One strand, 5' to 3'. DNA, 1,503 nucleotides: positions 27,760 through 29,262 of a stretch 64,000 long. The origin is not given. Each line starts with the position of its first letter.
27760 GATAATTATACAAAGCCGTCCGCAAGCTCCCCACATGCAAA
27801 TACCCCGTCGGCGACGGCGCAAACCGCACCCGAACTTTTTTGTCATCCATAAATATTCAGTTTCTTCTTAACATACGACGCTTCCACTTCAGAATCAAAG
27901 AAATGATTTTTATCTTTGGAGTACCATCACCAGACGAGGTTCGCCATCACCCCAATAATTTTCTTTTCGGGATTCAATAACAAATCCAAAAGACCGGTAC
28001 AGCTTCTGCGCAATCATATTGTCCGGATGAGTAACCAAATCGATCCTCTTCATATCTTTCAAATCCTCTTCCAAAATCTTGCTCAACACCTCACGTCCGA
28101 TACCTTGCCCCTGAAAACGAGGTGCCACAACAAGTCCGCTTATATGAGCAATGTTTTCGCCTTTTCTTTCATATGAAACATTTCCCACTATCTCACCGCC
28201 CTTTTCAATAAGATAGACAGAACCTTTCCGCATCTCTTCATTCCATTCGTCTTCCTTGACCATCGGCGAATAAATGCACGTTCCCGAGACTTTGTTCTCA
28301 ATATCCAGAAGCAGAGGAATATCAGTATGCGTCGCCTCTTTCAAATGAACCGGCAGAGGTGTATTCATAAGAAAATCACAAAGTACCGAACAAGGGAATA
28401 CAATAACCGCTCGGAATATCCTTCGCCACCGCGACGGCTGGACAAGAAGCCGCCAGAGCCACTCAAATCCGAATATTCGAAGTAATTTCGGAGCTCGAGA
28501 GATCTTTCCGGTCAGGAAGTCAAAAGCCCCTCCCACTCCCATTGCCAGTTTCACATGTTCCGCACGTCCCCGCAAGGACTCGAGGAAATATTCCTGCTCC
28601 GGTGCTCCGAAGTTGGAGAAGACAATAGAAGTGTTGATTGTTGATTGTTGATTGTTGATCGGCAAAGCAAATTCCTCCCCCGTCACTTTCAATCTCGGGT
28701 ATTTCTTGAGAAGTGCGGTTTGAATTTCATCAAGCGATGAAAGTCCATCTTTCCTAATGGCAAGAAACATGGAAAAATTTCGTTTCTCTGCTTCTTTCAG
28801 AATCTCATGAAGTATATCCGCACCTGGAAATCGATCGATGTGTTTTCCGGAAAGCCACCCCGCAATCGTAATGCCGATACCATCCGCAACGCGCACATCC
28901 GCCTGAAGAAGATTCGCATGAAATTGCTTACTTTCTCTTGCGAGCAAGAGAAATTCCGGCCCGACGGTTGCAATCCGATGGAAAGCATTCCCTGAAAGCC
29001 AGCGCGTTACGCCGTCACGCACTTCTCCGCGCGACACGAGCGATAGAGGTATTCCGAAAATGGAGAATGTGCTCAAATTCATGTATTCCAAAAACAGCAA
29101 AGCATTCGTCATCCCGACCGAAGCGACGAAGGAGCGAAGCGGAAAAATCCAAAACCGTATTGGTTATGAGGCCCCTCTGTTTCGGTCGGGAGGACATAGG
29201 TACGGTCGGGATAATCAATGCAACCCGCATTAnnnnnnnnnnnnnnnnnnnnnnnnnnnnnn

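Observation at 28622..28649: (TGTTGAT)x4 heptanucleotide repeat inside the GT26 domain of a glycosyltransferase-acetyltransferase fusion gene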

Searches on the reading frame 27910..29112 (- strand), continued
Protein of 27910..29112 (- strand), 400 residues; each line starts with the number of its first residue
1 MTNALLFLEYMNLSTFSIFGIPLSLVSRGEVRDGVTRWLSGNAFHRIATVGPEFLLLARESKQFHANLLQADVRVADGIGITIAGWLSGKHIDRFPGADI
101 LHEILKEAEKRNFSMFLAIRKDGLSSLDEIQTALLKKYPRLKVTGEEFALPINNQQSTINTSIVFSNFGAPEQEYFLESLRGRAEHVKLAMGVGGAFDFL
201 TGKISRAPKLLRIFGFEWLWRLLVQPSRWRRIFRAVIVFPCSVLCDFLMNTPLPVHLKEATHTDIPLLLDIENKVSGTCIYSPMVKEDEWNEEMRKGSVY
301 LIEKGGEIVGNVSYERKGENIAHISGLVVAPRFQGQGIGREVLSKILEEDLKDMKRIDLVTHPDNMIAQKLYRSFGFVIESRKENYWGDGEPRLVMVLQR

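Call 21: find_encoding_contigs(protein=P0017, flank=2500, max_places=4)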
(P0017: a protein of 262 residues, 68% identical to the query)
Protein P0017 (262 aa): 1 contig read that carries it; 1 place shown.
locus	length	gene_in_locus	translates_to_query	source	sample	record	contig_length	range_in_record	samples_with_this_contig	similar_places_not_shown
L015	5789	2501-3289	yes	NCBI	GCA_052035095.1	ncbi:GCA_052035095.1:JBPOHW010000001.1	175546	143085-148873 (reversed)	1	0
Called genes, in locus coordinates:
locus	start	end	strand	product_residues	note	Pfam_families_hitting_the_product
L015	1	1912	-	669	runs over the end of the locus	PF17764:PriA_3primeBD, PF00270:DEAD, PF04851:ResIII (weak), PF00271:Helicase_C (faint)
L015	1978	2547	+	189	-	PF02834:LigT_PEase, PF13563:2_5_RNA_ligase2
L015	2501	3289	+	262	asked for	PF03808:Glyco_tran_WecG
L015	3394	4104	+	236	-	-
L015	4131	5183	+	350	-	PF13310:Virulence_RhuM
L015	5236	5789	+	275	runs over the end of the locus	PF01177:Asp_Glu_race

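Call 22: find_encoding_contigs(protein=P0004, flank=2500, max_places=4)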
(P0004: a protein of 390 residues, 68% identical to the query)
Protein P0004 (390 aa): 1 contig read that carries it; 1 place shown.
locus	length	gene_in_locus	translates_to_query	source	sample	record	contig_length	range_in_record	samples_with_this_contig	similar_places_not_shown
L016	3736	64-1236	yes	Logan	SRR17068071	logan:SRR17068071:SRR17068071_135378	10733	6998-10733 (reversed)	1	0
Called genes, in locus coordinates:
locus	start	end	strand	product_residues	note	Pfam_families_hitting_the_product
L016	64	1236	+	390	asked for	PF03808:Glyco_tran_WecG, PF00583:Acetyltransf_1, PF13673:Acetyltransf_10, PF13508:Acetyltransf_7, PF08445:FR47 (weak)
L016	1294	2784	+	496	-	PF00749:tRNA-synt_1c, PF19269:Anticodon_2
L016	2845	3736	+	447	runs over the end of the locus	PF01551:Peptidase_M23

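Call 28: find_encoding_contigs(protein=P0003, flank=1500, max_places=3)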
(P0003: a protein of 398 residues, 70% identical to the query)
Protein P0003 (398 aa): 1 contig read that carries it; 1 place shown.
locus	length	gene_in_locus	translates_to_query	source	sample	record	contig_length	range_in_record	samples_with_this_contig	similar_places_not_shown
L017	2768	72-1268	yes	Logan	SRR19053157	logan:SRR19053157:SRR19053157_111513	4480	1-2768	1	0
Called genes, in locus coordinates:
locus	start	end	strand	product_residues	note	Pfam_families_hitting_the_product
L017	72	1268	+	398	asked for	PF03808:Glyco_tran_WecG, PF13302:Acetyltransf_3 (weak), PF00583:Acetyltransf_1, PF13673:Acetyltransf_10, PF13508:Acetyltransf_7, PF08445:FR47 (weak)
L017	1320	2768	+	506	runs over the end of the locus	PF00749:tRNA-synt_1c, PF19269:Anticodon_2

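Call 29: find_encoding_contigs(protein=P0019, flank=1500, max_places=3)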
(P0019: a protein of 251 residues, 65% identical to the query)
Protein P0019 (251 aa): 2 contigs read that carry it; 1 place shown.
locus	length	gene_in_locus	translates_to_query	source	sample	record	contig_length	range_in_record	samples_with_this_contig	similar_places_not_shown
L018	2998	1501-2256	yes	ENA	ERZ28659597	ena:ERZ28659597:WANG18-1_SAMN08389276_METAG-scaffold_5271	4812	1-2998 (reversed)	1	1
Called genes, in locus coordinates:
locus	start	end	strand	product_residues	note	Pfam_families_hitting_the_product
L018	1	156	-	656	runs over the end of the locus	?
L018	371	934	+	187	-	PF02834:LigT_PEase (weak), PF13563:2_5_RNA_ligase2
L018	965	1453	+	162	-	PF00583:Acetyltransf_1, PF13673:Acetyltransf_10, PF13508:Acetyltransf_7, PF08445:FR47 (weak)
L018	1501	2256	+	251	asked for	PF03808:Glyco_tran_WecG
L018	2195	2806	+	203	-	PF00702:Hydrolase, PF12689:Acid_PPase, PF13419:HAD_2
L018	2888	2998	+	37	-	?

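Call 30: find_encoding_contigs(protein=P0159, flank=1500, max_places=5)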
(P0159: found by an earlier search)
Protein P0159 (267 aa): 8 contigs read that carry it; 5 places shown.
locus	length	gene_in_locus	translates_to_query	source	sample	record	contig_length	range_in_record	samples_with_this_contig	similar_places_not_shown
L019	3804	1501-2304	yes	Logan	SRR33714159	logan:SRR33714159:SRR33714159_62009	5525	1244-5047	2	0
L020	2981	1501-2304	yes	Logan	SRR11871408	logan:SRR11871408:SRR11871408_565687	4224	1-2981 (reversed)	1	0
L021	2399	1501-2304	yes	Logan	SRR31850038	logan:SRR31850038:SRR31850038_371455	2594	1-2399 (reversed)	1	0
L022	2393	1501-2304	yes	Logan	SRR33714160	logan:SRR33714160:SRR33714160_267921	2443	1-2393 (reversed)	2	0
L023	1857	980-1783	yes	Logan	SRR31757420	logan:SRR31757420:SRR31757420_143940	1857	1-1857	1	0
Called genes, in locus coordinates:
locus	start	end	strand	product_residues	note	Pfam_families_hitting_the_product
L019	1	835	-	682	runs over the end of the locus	PF17764:PriA_3primeBD, PF00271:Helicase_C (faint)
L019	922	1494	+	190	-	PF02834:LigT_PEase (weak), PF13563:2_5_RNA_ligase2, PF02834:LigT_PEase (weak)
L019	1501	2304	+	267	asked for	PF03808:Glyco_tran_WecG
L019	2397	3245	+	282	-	PF01177:Asp_Glu_race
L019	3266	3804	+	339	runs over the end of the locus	?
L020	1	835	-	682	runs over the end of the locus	PF17764:PriA_3primeBD, PF00271:Helicase_C (faint)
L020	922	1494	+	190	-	PF02834:LigT_PEase (weak), PF13563:2_5_RNA_ligase2, PF02834:LigT_PEase (weak)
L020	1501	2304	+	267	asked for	PF03808:Glyco_tran_WecG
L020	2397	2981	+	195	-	?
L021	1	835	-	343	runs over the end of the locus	?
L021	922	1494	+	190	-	PF02834:LigT_PEase (weak), PF13563:2_5_RNA_ligase2, PF02834:LigT_PEase (weak)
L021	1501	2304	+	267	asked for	PF03808:Glyco_tran_WecG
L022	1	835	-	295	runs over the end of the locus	?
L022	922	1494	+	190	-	PF02834:LigT_PEase (weak), PF13563:2_5_RNA_ligase2, PF02834:LigT_PEase (weak)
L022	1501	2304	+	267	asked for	PF03808:Glyco_tran_WecG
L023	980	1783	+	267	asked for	PF03808:Glyco_tran_WecG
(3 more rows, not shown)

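Call 31: find_encoding_contigs(protein=P0018, flank=1500, max_places=6)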
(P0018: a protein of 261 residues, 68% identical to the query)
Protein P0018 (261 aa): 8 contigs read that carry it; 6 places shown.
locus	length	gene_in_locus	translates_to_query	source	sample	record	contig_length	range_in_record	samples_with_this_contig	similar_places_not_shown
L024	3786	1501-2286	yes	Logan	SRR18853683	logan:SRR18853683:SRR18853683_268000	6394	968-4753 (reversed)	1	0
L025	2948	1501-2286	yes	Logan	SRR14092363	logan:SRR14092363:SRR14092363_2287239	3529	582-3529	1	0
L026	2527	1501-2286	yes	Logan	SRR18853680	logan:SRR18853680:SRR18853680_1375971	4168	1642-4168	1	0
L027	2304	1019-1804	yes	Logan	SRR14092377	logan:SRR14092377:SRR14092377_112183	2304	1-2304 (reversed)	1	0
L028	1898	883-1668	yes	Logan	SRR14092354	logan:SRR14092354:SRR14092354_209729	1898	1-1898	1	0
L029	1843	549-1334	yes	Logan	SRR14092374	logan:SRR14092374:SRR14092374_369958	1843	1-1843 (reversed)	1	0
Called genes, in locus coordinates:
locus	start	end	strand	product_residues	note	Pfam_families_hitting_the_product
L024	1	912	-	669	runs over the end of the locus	PF17764:PriA_3primeBD, PF00270:DEAD, PF04851:ResIII (weak), PF00271:Helicase_C (faint)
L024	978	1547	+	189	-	PF02834:LigT_PEase, PF13563:2_5_RNA_ligase2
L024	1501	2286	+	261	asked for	PF03808:Glyco_tran_WecG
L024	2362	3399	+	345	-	PF13310:Virulence_RhuM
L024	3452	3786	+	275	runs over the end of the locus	PF01177:Asp_Glu_race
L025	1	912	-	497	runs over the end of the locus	?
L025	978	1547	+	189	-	PF02834:LigT_PEase, PF13563:2_5_RNA_ligase2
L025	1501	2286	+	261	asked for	PF03808:Glyco_tran_WecG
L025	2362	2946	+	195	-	?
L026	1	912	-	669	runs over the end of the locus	PF17764:PriA_3primeBD, PF00270:DEAD, PF04851:ResIII (weak), PF00271:Helicase_C (faint)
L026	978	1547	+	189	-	PF02834:LigT_PEase, PF13563:2_5_RNA_ligase2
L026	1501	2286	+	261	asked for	PF03808:Glyco_tran_WecG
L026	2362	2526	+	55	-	?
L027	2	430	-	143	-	?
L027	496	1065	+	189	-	PF02834:LigT_PEase, PF13563:2_5_RNA_ligase2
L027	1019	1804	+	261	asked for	PF03808:Glyco_tran_WecG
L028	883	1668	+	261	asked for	PF03808:Glyco_tran_WecG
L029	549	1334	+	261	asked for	PF03808:Glyco_tran_WecG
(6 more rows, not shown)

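Call 55: predict_structure(alignment_id=A1)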
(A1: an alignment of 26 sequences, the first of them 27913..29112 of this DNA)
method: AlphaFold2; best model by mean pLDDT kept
length: 400 residues; sequences in the alignment: 26
mean_pLDDT: 83.5   pTM: 0.62
mean pLDDT of the five models: 83.5, 81.4, 76.9, 73.6, 71.9
residues with pLDDT >= 90: 135; 70-90: 221; 50-70: 27; < 50: 17
segments of 3 or more residues with pLDDT < 50: 1-13, 277-279
pLDDT, mean of each block of 10 residues (from residue 1): 44 68 82 85 90 92 93 88 83 82 92 90 87 94 86 59 89 90 87 87 85 82 85 89 82 80 91 65 79 88 88 90 86 79 91 92 79 90 65 85
secondary structure, 60 per line:
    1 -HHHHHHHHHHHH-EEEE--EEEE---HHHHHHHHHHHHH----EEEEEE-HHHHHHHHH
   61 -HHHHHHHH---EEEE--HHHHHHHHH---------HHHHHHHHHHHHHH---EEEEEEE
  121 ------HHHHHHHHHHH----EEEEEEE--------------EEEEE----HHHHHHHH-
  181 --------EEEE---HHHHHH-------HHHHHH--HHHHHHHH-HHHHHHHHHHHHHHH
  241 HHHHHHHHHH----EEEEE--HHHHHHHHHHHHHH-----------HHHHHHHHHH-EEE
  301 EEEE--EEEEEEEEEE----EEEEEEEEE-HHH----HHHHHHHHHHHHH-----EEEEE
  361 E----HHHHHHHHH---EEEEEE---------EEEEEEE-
elements in order: H2-13 E15-18 E21-24 H28-40 E45-50 H52-60 H62-69 E73-76 H79-87 H97-110 E114-120 H127-137 E142-148 E163-167 H172-179 E189-192 H196-201 H209-214 H217-224 H226-250 E255-259 H262-275 H287-296 E298-304 E307-316 E321-329 H338-350 E356-361 H366-374 E378-383 E393-399

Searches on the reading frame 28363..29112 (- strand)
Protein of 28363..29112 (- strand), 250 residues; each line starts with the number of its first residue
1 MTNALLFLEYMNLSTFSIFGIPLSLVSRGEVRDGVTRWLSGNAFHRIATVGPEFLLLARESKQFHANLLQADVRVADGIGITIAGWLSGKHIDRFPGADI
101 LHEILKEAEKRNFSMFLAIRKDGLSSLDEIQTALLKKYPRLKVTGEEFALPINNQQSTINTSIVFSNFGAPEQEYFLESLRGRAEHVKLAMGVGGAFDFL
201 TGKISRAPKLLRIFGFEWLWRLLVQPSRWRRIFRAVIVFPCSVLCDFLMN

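Call 16: find_related_loci(query=window:28363-29112:-, collection=metagenome_contigs, flank=2500)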
Query window:28363-29112:- (250 aa) in metagenome_contigs; peptide patterns used: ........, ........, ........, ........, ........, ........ (x = any residue, [..] = any of these).
600 stretches matched a pattern (row limit reached: there are more); 4 encode a relative of the query (tblastn E <= 1e-3); 4 distinct loci.
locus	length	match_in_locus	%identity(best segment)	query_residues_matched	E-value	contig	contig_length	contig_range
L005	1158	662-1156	83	18-182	4e-96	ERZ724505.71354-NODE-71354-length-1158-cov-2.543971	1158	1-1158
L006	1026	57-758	46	15-239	1e-68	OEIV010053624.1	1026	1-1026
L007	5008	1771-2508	35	17-246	5e-41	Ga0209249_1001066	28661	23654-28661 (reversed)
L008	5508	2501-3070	24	13-197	3e-10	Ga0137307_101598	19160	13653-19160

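Call 17: find_related_loci(query=window:28363-29112:-, collection=genome_contigs, flank=2500)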
Query window:28363-29112:- (250 aa) in genome_contigs; peptide patterns used: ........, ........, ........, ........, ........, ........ (x = any residue, [..] = any of these).
600 stretches matched a pattern (row limit reached: there are more); 6 encode a relative of the query (tblastn E <= 1e-3); 6 distinct loci.
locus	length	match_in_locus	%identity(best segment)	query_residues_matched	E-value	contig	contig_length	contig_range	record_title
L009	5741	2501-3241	81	4-250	9e-135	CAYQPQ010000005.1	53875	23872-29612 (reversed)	MAG TPA_asm: uncultured Bdellovibrionales bacterium isolate SRP278252_co1_435 genome assembly, contig: NODE_796_length_5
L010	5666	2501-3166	56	18-244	5e-82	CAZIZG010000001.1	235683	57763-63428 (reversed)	MAG TPA_asm: uncultured Bdellovibrionales bacterium isolate SRP135725_co1_205 genome assembly, contig: NODE_5_length_235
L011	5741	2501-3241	47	12-250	1e-65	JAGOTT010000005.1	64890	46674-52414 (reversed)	MAG: Candidatus Moraniibacteriota bacterium isolate Gw_Eff_bin_440 Gw_Eff_625_length_64890_cov_5.515896, whole genome sh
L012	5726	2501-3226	30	10-235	1e-27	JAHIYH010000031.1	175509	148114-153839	MAG: Patescibacteria group bacterium isolate Modern_marine.mb.105 Modern_marine.mb.105_k141_1703755, whole genome shotgu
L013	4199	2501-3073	28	55-239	1e-20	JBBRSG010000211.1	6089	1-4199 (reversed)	MAG: Chloroflexia bacterium isolate La2_metabat2.031 La2_metabat2.031_K_363308L6089_cov_12.0000, whole genome shotgun se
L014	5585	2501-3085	26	49-231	1e-13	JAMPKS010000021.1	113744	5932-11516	Microcoleus vaginatus GB1-A2 scaffold_21, whole genome shotgun sequence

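Call 44: search_solved_structures(query=window:28363-29112:-, max_evalue=0.001, show_alignments=2)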
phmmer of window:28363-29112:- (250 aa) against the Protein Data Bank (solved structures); distinct sequences matched with E-value up to 0.001: 3.
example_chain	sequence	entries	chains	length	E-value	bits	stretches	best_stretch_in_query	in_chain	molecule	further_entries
7mpk_A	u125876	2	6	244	1.7e-27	99.6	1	16-239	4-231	N-acetylglucosaminyldiphosphoundecaprenol N-acetyl-beta-D-mannosaminyltransferase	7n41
5wb4_A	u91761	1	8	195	6.1e-18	68.4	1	16-202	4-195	N-acetylglucosaminyldiphosphoundecaprenol N-acetyl-beta-D-mannosaminyltransferase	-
5wfg_A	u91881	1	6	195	7.8e-18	68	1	16-202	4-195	N-acetylglucosaminyldiphosphoundecaprenol N-acetyl-beta-D-mannosaminyltransferase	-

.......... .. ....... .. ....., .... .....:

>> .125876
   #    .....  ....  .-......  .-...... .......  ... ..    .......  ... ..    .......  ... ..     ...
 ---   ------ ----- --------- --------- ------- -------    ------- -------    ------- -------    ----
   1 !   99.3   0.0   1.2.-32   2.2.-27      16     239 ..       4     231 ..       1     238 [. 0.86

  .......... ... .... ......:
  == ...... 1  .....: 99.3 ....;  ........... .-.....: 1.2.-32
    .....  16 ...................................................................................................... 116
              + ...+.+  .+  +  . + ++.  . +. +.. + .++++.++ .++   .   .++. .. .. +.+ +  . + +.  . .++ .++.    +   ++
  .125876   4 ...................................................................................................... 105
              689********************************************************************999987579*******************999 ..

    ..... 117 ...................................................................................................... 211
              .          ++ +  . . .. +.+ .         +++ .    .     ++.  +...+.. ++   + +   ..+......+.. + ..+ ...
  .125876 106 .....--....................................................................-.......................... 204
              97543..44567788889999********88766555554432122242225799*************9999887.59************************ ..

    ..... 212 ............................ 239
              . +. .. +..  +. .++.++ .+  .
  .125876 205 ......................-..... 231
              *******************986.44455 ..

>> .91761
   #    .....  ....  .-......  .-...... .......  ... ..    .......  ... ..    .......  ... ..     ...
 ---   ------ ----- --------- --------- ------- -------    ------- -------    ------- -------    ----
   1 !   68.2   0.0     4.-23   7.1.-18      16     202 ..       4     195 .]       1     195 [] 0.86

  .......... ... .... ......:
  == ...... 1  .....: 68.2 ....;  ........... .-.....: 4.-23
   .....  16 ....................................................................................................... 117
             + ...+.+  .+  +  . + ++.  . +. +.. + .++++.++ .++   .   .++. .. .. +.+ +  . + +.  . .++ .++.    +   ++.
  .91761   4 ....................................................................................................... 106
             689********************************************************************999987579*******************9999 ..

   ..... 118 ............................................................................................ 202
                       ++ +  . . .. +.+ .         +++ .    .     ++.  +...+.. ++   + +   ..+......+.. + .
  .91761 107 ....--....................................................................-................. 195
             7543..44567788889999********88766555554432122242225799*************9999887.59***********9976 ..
